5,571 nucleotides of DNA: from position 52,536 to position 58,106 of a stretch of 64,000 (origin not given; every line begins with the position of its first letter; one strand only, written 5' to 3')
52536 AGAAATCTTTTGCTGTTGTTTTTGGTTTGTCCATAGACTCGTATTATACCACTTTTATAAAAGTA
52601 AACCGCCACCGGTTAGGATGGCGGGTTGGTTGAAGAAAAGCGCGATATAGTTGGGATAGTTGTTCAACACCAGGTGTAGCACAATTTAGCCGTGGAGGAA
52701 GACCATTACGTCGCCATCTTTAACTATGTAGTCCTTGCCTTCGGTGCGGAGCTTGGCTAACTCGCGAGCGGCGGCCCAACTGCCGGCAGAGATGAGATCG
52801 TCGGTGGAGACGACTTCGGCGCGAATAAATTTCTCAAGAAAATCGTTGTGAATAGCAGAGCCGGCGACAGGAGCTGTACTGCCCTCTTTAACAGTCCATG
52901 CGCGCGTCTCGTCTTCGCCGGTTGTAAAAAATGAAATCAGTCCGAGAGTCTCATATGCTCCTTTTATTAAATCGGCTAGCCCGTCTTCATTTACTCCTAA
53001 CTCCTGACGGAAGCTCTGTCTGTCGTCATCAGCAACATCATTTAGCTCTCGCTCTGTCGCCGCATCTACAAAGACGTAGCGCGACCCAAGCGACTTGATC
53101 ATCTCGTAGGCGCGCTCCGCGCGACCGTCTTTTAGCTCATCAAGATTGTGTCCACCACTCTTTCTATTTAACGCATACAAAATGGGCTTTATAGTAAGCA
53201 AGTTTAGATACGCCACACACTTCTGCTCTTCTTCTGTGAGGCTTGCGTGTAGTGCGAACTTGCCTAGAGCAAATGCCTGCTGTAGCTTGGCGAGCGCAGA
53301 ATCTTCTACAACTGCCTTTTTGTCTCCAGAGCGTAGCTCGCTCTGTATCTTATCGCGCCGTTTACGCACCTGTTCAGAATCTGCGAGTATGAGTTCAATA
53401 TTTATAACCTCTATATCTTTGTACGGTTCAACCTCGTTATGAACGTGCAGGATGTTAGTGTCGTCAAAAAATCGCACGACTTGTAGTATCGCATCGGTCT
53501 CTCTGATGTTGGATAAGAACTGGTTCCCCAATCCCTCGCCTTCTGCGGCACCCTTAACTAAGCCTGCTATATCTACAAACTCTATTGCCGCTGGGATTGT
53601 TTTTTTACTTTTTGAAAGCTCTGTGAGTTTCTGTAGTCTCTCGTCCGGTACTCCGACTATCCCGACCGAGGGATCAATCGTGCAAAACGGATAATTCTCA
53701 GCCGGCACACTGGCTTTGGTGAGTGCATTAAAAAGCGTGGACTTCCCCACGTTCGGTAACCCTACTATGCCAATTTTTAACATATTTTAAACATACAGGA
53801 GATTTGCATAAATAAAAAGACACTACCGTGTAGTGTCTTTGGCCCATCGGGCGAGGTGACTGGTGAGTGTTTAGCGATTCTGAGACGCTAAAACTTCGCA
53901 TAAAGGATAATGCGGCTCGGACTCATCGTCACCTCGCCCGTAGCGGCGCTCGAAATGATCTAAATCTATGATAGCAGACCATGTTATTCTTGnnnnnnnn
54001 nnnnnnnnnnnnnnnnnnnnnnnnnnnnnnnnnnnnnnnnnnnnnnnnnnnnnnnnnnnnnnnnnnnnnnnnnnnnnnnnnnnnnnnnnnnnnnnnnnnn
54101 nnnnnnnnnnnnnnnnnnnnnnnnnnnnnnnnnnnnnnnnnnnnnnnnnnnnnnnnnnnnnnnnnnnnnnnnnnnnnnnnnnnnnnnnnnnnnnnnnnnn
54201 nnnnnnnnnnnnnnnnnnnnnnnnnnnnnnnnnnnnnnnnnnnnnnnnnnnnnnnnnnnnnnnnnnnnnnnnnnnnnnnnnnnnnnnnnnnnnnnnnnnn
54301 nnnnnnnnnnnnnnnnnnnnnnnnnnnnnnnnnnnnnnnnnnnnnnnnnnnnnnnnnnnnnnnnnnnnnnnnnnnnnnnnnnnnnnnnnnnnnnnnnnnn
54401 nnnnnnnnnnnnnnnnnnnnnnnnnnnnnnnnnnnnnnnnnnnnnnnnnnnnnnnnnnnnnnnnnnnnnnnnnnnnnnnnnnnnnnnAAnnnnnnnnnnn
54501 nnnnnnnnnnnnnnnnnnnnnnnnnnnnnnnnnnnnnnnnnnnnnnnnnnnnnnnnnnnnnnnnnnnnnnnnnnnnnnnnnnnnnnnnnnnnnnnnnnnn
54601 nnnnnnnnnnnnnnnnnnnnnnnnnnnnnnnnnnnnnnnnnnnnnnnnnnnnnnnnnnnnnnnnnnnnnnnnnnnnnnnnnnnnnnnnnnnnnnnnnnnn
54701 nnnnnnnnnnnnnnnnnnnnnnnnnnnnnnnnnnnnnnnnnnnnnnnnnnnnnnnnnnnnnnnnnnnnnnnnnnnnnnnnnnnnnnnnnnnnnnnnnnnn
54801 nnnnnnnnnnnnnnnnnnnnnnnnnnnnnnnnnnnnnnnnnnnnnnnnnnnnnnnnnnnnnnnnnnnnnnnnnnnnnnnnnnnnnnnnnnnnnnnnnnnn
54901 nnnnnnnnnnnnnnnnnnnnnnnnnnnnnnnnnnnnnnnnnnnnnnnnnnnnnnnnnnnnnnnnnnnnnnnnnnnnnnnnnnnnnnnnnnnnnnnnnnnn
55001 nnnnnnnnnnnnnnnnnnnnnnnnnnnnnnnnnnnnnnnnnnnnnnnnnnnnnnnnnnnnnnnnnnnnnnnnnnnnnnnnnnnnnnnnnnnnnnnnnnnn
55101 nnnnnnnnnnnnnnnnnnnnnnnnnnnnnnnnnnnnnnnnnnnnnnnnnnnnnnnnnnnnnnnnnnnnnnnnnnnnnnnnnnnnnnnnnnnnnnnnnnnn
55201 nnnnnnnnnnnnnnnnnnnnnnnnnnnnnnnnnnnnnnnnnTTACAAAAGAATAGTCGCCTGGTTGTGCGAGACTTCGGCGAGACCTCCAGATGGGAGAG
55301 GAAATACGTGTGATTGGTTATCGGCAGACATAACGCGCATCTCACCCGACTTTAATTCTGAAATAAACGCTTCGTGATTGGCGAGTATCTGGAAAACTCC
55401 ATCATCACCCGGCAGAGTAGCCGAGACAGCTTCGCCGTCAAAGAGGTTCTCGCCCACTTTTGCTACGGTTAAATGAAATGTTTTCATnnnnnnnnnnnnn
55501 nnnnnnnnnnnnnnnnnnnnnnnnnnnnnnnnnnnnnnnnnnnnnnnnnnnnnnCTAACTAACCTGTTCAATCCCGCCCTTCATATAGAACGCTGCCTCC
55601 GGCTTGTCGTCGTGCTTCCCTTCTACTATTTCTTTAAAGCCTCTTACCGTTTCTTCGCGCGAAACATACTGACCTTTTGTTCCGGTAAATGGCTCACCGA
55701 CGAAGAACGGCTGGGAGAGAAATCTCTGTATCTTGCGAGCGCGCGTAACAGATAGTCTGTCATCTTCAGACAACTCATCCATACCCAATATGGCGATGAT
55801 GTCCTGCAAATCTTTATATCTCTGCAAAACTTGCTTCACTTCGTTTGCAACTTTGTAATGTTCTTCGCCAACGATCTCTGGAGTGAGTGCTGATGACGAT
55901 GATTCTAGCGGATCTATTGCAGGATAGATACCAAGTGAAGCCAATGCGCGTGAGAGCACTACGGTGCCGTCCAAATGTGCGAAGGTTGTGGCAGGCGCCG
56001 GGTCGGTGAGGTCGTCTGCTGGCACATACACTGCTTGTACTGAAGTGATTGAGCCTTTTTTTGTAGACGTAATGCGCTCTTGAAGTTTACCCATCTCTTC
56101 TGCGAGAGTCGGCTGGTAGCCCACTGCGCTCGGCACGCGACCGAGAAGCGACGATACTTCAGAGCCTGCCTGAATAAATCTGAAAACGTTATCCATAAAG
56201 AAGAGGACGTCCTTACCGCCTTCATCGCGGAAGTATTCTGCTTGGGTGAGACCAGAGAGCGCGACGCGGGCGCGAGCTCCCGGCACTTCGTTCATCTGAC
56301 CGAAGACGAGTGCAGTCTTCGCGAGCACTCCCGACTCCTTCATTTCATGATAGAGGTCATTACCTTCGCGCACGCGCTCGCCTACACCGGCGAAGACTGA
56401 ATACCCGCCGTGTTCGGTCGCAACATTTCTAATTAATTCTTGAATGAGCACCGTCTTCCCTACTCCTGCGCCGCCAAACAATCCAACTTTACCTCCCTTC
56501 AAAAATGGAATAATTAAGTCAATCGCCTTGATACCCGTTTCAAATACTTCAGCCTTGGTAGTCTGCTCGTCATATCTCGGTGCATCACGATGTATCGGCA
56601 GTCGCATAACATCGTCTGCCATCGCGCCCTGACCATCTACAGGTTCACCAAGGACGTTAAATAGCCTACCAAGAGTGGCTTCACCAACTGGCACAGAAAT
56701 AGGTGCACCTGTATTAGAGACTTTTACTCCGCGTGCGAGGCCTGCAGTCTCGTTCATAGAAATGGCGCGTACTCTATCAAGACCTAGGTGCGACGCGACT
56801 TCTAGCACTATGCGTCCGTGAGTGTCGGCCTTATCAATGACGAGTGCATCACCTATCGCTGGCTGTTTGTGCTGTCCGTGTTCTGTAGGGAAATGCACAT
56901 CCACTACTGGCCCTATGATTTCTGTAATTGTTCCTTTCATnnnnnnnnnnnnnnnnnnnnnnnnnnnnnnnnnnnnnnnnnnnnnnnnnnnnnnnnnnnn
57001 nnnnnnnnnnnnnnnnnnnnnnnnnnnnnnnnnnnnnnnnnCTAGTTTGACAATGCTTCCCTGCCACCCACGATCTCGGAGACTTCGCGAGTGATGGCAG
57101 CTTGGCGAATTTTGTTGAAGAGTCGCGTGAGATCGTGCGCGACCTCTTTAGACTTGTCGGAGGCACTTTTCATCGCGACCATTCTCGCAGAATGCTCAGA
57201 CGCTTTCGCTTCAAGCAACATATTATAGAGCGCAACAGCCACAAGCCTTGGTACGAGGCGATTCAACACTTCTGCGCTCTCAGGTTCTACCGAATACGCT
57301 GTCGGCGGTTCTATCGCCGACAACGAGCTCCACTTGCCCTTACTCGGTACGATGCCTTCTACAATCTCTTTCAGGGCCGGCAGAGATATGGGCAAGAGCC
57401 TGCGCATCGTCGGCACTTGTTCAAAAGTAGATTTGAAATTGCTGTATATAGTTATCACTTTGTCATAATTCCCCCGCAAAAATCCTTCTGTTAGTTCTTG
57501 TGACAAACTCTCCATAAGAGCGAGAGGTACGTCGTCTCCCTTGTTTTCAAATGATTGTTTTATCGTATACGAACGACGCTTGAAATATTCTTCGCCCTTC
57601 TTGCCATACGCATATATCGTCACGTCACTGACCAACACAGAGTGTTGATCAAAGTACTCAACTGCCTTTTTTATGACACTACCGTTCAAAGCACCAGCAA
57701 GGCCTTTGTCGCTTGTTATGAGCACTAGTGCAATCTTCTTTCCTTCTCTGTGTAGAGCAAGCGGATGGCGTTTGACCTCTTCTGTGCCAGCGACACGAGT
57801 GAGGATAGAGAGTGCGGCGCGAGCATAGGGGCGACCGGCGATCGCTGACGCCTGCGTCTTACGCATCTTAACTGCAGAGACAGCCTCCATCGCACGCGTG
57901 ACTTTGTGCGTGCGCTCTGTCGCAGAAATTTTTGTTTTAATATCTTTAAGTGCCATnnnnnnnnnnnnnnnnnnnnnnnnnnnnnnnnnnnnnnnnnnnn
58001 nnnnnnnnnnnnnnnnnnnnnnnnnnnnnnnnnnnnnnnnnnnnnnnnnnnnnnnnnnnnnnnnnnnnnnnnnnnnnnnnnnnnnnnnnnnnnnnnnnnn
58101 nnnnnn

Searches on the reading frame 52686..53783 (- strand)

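Call 98: search_protein_families(library=pfam, proteins=[window:52686-53783:-], max_evalue=0.001)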
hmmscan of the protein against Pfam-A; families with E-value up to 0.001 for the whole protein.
window:52686-53783:- (365 aa): 3 families
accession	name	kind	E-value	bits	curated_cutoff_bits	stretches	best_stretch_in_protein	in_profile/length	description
PF06071.19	YchF-GTPase_C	-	5.6e-32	110.1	27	1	282-363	1-82/84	Protein of unknown function (DUF933)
PF01926.29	MMR_HSR1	-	5.9e-23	81.6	21.9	1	3-122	1-100/113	50S ribosome-binding GTPase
PF02421.24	FeoB_N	-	3.8e-08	33.5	27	1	3-47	2-46/156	Ferrous iron transport protein B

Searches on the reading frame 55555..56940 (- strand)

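Call 98: search_protein_families(library=pfam, proteins=[window:55555-56940:-], max_evalue=0.001)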
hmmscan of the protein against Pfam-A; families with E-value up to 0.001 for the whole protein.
window:55555-56940:- (461 aa): 3 families
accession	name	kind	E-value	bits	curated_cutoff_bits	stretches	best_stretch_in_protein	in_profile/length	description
PF00006.31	ATP-synt_ab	-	2.2e-74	250.1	29.5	1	136-349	1-213/213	ATP synthase alpha/beta family, nucleotide-binding domain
PF22919.1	ATP-synt_VA_C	-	1.3e-17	64.1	24.7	1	353-441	4-95/101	C-terminal domain of V and A type ATP synthase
PF02874.29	ATP-synt_ab_N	-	5.2e-13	49.7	20.9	1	5-78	1-69/69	ATP synthase alpha/beta family, beta-barrel domain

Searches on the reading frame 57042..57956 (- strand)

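Call 98: search_protein_families(library=pfam, proteins=[window:57042-57956:-], max_evalue=0.001)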
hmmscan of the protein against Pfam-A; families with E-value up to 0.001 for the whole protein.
window:57042-57956:- (304 aa): 1 family
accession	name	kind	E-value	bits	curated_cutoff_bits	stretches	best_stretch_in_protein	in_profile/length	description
PF00231.24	ATP-synt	-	3.5e-81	273.5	39.9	1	3-302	2-285/285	ATP synthase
